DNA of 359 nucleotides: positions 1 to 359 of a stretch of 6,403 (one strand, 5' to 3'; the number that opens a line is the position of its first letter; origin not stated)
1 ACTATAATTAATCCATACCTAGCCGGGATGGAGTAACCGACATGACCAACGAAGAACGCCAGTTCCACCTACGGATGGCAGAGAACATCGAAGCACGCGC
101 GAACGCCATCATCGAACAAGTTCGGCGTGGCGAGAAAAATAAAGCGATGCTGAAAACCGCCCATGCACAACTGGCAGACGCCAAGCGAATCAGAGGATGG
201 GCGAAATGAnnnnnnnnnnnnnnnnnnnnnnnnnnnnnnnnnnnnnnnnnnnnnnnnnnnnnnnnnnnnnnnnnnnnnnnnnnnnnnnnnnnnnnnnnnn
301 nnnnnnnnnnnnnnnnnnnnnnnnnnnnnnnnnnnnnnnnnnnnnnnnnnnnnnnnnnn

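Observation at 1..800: Counter-oriented two-gene module with no recognisable family: a 55-aa helical protein translationally coupled to an AT-hook / Arg-rich / coiled-coil protein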

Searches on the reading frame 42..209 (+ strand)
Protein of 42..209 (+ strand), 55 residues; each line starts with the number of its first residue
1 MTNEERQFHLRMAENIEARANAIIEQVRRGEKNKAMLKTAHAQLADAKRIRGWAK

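Call 4: search_protein_families(library=pfam, proteins=[window:42-209:+], max_evalue=10)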
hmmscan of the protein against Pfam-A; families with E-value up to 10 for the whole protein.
window:42-209:+ (55 aa): 0 families

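Call 5: search_protein_families(library=phrogs, proteins=[window:42-209:+], max_evalue=10)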
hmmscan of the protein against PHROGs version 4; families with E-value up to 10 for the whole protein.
window:42-209:+ (55 aa): 1 family
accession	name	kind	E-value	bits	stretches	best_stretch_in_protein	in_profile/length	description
phrog_1525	-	unknown function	0.06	14.7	1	5-41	3-39/75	-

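Call 7: search_dna_similar(query=window:42-209:+, collection=phages, mode=protein, max_rows=30, max_evalue=1)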
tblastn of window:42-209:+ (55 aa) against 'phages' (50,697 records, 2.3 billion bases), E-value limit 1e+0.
No match.

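Call 14: find_homologous_proteins(query=window:42-209:+, max_evalue=0.01)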
Query window:42-209:+ (55 aa): 10 proteins with E <= 0.01 among 10 candidates.
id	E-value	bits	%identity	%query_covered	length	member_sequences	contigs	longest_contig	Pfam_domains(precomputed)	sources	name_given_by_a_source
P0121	2.0e-25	104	95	100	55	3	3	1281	-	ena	-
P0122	2.5e-25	104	95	100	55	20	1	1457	-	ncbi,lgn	ncbi:hypothetical protein D9M69_467630 [compost metagenome]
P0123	3.6e-25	103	95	100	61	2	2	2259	-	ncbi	ncbi:hypothetical protein D9M70_411110 [compost metagenome]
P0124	5.5e-25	103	96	100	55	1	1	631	-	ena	-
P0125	9.8e-25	102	93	100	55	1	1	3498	-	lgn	-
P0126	3.1e-21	91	87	98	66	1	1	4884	-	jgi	-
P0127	7.1e-20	87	84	100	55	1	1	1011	-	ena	-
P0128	1.9e-19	85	85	96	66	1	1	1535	-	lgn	-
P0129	7.4e-14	68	69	100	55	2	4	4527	-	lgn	-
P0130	1.2e-12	64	70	91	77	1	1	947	PF02954.26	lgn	-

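Call 19: search_protein_families(library=pfam, proteins=[P0130], max_evalue=10)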
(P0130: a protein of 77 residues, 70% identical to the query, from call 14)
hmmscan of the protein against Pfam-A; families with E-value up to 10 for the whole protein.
P0130 (77 aa): 29 families (the best 25 are shown)
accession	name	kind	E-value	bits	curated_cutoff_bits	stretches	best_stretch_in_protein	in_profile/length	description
PF02954.25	HTH_8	-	1.7e-07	31.3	22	1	41-74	7-40/42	Bacterial regulatory protein, Fis family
PF08279.18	HTH_11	-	3.9e-05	23.9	25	1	54-74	17-37/55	HTH domain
PF13518.12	HTH_28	-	0.00023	21.6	25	1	51-74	11-34/52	Helix-turn-helix domain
PF13384.12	HTH_23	-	0.00061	20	24.6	1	54-74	19-39/50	Homeodomain-like domain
PF13542.12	HTH_Tnp_ISL3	-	0.00067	19.5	27.4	1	50-76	24-50/51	Helix-turn-helix domain of transposase family ISL3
PF18024.7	HTH_50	-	0.00091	19.3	27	1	39-74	11-45/50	Helix-turn-helix domain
PF13309.12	HTH_22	-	0.00099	19.5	29.6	1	53-74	42-63/63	HTH domain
PF04967.18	HTH_10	-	0.0023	18.1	23.1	1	56-74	27-45/53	HTH DNA binding domain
PF13022.12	HTH_Tnp_1_2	-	0.0031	18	27.9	1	44-76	24-50/122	Helix-turn-helix of insertion element transposase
PF13556.12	HTH_30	-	0.0034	17.6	27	1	51-74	11-34/59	PucR C-terminal helix-turn-helix domain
PF25213.1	HVO_A0261_N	-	0.0057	16.9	35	1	43-75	15-47/86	HVO_A0261 N-terminal domain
PF15943.11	YdaS_toxin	-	0.0066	16.7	30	1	51-71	7-27/65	Bacterial toxin YdaS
PF01381.28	HTH_3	-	0.0068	16.9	23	1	54-75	11-32/55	Helix-turn-helix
PF20432.4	Xre-like-HTH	-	0.0074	17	25.8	1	54-75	25-45/63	Antitoxin Xre-like helix-turn-helix domain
PF13404.12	HTH_AsnC-type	-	0.0083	16.4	27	1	56-74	21-39/42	AsnC-type helix-turn-helix domain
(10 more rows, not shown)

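Call 34: search_protein_families(library=ncbifam, proteins=[window:42-209:+], max_evalue=10)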
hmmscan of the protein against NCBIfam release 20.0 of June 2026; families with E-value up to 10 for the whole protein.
window:42-209:+ (55 aa): 0 families

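Call 35: search_protein_families(library=phrogs, proteins=[P0130], max_evalue=0.01)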
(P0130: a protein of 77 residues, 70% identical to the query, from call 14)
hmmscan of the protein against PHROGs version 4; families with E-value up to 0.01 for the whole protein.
P0130 (77 aa): 5 families
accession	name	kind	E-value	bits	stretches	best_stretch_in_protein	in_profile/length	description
phrog_101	-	transcription regulation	0.00058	20.6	1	32-75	15-58/203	CII-like transcriptional activator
phrog_310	-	integration and excision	0.0017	18.2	1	17-75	108-167/696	transposase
phrog_664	-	DNA, RNA and nucleotide metabolism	0.0028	18.5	1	54-76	102-124/210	DNA binding protein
phrog_4779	-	transcription regulation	0.0033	18.9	0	51-76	14-39/98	transcriptional regulator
phrog_3642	-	DNA, RNA and nucleotide metabolism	0.0085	17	0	37-76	5-45/79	HTH DNA binding protein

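Call 36: predict_structure(alignment_id=A3)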
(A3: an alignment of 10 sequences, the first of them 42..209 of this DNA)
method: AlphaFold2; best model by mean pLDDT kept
length: 55 residues; sequences in the alignment: 10
mean_pLDDT: 96.3   pTM: 0.76
mean pLDDT of the five models: 96.3, 95.0, 93.5, 93.5, 91.7
residues with pLDDT >= 90: 52; 70-90: 3; 50-70: 0; < 50: 0
segments of 3 or more residues with pLDDT < 50: none
pLDDT, mean of each block of 10 residues (from residue 1): 93 98 98 97 98 92
secondary structure, 60 per line:
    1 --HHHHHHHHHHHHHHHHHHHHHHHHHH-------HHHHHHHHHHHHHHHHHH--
elements in order: H3-28 H36-53

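Call 66: find_encoding_contigs(protein=P0129, flank=5000, max_places=4)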
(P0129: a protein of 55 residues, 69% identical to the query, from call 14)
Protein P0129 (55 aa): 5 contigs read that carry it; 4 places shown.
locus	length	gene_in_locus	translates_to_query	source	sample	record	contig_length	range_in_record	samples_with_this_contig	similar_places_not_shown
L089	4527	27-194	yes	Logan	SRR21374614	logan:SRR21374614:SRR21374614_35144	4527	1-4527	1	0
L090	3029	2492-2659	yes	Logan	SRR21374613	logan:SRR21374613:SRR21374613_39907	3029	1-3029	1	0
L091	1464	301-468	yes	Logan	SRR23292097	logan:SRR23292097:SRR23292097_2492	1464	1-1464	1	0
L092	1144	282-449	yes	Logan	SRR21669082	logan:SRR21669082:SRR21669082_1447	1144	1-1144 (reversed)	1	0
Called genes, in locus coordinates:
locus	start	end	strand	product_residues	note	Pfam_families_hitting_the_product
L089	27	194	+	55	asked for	-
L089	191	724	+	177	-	-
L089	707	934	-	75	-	-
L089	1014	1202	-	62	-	-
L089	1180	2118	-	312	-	PF05707:Zot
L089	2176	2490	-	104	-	-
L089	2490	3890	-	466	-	-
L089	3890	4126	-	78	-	-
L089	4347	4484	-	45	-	-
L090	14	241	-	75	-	-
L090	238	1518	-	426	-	PF05144:Phage_CRI, PF05155:G2P_X_C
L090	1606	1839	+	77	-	-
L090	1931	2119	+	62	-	-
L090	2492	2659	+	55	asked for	-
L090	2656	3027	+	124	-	?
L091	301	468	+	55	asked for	-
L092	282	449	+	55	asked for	-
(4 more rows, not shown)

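Call 67: find_encoding_contigs(protein=P0130, flank=5000, max_places=3)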
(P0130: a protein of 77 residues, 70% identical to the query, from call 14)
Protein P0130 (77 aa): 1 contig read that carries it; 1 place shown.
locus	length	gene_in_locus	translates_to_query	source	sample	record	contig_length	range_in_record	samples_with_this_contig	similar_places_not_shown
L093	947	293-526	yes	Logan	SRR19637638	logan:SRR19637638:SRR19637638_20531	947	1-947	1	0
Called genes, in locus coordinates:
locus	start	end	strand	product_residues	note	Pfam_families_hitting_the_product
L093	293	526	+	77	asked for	PF02954:HTH_8 (weak)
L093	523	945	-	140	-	?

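Call 72: fold_search(model_id=the predicted structure, library=pdb)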
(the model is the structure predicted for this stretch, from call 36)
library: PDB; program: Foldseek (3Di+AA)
matches with E <= 10: 169; with E <= 0.001: 0
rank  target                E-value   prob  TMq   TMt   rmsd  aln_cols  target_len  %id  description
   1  1f4m_D                1.6e+00  0.90  0.75  0.73   1.9        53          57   21  P3(2) CRYSTAL STRUCTURE OF ALA2ILE2-6, A VERSION OF ROP WITH A REPACKED HYDROPHOBIC CORE AND A NEW FOLD. (released 2001-01-10)
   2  9n5t_Z                1.6e+00  0.33  0.46  0.41   4.0        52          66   17  Mycobacterium smegmatis 70S ribosome with small molecule drug MK-7762 (released 2025-12-24)
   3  1f4n_A                1.8e+00  0.87  0.75  0.71   2.0        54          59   24  C2 CRYSTAL STRUCTURE OF ALA2ILE2-6, A VERSION OF ROP WITH A REPACKED HYDROPHOBIC CORE AND A NEW FOLD. (released 2001-01-10)
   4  1vf7_G                1.8e+00  0.60  0.60  0.19   2.9        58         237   16  Crystal structure of the membrane fusion protein, MexA of the multidrug transporter (released 2004-05-25)
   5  9rxe_MODEL_1_A        1.9e+00  0.85  0.74  0.42   2.3        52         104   15  Solution structure of the HR1c domain of human PKN1 (released 2025-12-31)
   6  5z7b_B                1.9e+00  0.69  0.73  0.23   4.6        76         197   16  Crystal structure of the VanR transcription factor in complex with vanillate (released 2018-08-29)
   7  7qep_O5               1.9e+00  0.51  0.59  0.32   5.5        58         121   24  Cryo-EM structure of the ribosome from Encephalitozoon cuniculi (released 2022-02-09)
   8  6he1_A                1.9e+00  0.33  0.50  0.10   3.9        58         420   24  Pseudomonas aeruginosa Seryl-tRNA Synthetase in Complex with 5'-O-(N-(L-seryl)-sulfamoyl)N3-methyluridine (released 2019-12-04)
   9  6lg2_B                2.0e+00  0.69  0.73  0.24   4.6        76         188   16  VanR bound to Vanillate (released 2020-02-12)
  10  9j3d_D                2.0e+00  0.54  0.61  0.14   2.7        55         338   22  Cryo-EM structure of TMexCD1-TOprJ1 (released 2025-08-13)
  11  1t5e_A                2.2e+00  0.85  0.75  0.21   1.7        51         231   16  The structure of MexA (released 2004-05-18)
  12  6ta5_E                2.2e+00  0.85  0.76  0.14   1.6        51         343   16  OprM-MexA complex from the MexAB-OprM Pseudomonas aeruginosa whole assembly reconstituted in nanodiscs (released 2020-09-16)
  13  6hdz_A                2.2e+00  0.28  0.50  0.10   4.0        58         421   24  Pseudomonas aeruginosa Seryl-tRNA Synthetase in Complex with 5'-O-(N-(L-seryl)-Sulfamoyl)uridine (released 2019-12-04)
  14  6lg2_A                2.3e+00  0.66  0.73  0.24   4.5        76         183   16  VanR bound to Vanillate (released 2020-02-12)
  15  7nhn_2                2.6e+00  0.38  0.58  0.55   5.1        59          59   15  VgaL, an antibiotic resistance ABCF, in complex with 70S ribosome from Listeria monocytogenes (released 2021-05-05)
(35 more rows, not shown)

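Call 91: search_solved_structures(query=A3, max_evalue=1)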
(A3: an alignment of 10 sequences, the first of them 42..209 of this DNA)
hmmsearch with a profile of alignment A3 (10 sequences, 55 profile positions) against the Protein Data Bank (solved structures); distinct sequences matched with E-value up to 1: 2.
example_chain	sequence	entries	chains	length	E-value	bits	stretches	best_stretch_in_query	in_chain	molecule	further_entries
4v4n_AA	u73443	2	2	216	0.0085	19.2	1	11-32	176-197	50S ribosomal protein L1P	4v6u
9srb_BA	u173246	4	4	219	0.046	16.8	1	11-32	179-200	Large ribosomal subunit protein uL1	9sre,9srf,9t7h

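Call 105: search_protein_families(library=padloc, proteins=[window:42-209:+], max_evalue=0.1)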
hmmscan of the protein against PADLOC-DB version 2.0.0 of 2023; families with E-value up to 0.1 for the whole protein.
window:42-209:+ (55 aa): 0 families
